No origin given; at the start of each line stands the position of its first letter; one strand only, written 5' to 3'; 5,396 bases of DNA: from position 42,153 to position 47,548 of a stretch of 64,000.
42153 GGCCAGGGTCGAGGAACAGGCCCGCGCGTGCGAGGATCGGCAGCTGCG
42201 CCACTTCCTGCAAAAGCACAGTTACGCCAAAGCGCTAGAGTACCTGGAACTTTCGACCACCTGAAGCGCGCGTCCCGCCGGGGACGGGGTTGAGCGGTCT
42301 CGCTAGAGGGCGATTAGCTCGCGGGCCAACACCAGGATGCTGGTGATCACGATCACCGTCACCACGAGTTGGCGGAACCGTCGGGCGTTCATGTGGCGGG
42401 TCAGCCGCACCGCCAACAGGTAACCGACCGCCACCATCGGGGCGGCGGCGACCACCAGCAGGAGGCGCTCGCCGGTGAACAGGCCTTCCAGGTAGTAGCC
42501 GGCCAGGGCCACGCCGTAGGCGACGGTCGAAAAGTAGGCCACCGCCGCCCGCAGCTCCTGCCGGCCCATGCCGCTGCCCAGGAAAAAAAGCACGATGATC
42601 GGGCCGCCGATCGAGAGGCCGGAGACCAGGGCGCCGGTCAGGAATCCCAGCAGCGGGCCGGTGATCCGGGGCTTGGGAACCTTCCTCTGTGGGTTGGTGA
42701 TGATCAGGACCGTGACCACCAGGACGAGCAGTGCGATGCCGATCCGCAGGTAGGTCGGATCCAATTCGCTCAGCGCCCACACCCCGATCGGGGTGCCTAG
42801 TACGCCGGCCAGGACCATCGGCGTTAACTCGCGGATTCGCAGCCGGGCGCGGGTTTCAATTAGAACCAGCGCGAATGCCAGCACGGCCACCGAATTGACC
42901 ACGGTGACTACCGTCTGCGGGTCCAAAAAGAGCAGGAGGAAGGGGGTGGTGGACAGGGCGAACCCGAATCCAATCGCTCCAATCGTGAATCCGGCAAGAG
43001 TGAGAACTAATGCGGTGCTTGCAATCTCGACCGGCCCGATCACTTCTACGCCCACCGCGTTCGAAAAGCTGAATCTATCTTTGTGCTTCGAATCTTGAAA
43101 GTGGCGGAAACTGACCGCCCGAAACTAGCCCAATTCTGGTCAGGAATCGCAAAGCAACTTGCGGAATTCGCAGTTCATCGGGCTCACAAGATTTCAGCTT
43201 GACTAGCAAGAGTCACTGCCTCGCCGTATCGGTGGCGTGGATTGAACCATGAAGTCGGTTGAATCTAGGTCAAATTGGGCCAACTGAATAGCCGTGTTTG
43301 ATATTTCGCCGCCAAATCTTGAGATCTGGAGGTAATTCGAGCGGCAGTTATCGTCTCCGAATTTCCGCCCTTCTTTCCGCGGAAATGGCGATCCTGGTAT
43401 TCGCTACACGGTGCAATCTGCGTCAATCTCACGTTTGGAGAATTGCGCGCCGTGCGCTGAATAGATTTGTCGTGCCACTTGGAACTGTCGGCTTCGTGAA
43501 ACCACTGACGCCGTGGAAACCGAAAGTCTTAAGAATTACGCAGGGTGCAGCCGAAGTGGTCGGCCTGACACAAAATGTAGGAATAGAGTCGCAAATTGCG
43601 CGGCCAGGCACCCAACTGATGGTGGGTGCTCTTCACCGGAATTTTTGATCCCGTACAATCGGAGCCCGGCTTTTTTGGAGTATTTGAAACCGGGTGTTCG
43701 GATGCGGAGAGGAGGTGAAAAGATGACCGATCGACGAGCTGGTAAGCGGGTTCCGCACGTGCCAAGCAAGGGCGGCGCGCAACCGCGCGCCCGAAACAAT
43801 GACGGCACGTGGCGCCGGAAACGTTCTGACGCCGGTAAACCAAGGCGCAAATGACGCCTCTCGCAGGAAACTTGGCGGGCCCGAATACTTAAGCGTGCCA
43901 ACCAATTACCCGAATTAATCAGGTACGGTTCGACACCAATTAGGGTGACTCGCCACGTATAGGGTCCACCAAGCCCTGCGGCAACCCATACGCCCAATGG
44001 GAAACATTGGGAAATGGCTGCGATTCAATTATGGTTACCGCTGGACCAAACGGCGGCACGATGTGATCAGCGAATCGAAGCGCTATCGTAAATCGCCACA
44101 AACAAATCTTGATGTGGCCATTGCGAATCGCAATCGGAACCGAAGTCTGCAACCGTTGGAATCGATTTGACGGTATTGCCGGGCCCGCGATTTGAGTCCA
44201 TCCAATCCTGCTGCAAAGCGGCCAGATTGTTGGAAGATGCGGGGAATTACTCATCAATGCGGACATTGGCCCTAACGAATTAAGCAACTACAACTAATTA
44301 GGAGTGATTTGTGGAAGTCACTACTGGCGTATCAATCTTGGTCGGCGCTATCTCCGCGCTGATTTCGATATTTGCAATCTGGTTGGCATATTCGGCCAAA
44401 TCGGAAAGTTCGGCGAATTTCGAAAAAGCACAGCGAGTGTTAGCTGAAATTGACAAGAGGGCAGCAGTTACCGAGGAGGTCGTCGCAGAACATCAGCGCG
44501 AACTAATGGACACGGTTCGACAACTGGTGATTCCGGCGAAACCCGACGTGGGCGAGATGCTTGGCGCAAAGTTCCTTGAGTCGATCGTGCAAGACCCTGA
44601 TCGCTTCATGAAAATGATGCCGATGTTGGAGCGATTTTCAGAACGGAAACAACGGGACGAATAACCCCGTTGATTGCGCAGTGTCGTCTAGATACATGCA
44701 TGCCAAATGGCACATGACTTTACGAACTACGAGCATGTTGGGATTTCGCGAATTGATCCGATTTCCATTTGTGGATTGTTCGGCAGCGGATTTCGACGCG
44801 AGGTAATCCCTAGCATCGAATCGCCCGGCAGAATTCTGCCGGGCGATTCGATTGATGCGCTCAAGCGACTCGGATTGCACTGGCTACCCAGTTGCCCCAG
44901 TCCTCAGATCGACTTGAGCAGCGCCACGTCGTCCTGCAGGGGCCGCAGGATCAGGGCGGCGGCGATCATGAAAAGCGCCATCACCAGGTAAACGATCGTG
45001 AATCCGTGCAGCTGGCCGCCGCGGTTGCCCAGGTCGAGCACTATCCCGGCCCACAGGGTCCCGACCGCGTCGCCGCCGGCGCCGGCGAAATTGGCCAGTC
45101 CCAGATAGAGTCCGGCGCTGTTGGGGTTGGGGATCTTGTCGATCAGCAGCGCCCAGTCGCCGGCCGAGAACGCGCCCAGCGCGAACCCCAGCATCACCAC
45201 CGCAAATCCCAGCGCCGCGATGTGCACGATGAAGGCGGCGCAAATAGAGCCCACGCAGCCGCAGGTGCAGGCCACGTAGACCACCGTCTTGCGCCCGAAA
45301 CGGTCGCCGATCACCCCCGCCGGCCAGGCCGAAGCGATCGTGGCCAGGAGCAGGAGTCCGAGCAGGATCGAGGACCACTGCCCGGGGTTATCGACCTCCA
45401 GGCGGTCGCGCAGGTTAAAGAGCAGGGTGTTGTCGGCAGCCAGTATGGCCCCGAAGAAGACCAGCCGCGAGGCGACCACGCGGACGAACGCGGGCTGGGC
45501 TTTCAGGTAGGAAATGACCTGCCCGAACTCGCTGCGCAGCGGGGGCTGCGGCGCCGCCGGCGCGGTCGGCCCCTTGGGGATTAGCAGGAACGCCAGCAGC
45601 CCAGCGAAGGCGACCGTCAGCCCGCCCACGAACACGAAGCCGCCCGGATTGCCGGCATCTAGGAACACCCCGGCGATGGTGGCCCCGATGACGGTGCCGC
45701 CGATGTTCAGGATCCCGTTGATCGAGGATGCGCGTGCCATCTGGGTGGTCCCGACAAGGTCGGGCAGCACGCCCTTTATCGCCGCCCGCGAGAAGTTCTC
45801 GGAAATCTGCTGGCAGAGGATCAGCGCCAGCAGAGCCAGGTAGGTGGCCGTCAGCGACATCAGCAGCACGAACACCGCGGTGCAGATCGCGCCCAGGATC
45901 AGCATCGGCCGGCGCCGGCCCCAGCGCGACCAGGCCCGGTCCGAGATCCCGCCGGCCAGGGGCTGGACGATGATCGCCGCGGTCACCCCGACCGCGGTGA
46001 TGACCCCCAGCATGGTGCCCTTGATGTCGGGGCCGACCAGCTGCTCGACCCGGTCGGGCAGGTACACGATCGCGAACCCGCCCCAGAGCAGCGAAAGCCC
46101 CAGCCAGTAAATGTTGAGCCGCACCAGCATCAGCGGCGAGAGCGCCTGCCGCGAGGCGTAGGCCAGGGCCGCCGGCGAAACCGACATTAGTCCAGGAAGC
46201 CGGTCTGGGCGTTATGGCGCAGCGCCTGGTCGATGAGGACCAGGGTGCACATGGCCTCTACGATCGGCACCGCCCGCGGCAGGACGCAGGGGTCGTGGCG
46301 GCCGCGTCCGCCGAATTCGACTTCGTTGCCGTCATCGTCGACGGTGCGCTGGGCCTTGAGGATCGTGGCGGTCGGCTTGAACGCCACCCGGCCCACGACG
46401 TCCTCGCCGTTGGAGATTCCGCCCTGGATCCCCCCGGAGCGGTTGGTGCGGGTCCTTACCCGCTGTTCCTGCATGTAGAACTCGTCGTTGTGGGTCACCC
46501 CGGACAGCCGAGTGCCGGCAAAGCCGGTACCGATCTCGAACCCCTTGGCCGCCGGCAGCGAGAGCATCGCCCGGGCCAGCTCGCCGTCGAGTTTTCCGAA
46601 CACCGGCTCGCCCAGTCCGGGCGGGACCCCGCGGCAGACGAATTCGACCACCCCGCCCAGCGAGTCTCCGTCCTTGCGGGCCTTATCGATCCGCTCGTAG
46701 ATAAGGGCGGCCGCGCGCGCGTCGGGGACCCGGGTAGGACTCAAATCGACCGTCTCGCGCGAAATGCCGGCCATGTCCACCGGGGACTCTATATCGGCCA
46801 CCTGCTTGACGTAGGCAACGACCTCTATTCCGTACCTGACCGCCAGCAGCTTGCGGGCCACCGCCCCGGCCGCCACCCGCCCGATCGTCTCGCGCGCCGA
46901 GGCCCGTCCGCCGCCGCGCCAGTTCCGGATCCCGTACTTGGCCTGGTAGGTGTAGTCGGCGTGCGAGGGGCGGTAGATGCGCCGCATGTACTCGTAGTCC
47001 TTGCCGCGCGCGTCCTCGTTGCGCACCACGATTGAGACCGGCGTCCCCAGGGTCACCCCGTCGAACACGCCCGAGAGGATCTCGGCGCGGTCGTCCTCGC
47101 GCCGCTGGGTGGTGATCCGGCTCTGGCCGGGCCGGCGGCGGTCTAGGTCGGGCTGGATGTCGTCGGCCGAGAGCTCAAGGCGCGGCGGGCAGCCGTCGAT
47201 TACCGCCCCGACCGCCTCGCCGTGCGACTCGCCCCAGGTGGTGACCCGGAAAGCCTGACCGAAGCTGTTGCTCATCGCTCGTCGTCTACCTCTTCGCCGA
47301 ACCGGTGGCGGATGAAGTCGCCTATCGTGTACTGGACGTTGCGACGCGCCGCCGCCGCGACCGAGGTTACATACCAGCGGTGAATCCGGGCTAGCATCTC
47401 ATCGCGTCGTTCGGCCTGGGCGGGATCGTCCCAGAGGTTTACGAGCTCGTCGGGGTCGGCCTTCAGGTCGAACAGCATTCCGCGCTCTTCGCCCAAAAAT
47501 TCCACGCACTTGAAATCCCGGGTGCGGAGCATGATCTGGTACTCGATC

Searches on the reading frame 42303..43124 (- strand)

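Call 55: search_protein_families(library=pfam, proteins=[window:42303-43124:-], max_evalue=0.00001)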
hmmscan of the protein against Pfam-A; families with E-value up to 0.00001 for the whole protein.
window:42303-43124:- (273 aa): 1 family
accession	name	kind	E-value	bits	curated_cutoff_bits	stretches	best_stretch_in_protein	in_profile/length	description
PF01925.25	TauE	-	6.7e-29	101.7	32.6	1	38-263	2-235/237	Sulfite exporter TauE/SafE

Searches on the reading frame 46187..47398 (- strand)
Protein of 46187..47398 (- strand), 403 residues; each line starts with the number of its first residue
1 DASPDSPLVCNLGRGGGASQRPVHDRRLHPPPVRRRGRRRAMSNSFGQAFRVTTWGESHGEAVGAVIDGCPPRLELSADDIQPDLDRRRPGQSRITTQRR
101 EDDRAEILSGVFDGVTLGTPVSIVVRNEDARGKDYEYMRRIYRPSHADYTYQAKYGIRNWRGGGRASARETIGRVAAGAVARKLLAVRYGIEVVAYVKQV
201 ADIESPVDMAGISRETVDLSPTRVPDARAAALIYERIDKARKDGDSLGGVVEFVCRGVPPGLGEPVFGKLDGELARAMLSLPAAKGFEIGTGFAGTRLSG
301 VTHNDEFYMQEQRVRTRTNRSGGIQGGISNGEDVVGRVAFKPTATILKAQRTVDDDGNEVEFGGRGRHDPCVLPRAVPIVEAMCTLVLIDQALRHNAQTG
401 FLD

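Call 55: search_protein_families(library=pfam, proteins=[window:46187-47398:-], max_evalue=0.00001)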
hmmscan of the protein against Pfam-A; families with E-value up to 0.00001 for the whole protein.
window:46187-47398:- (403 aa): 1 family
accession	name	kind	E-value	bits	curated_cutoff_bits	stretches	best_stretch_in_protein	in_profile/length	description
PF01264.26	Chorismate_synt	-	1e-137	458.7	27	1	50-393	1-327/327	Chorismate synthase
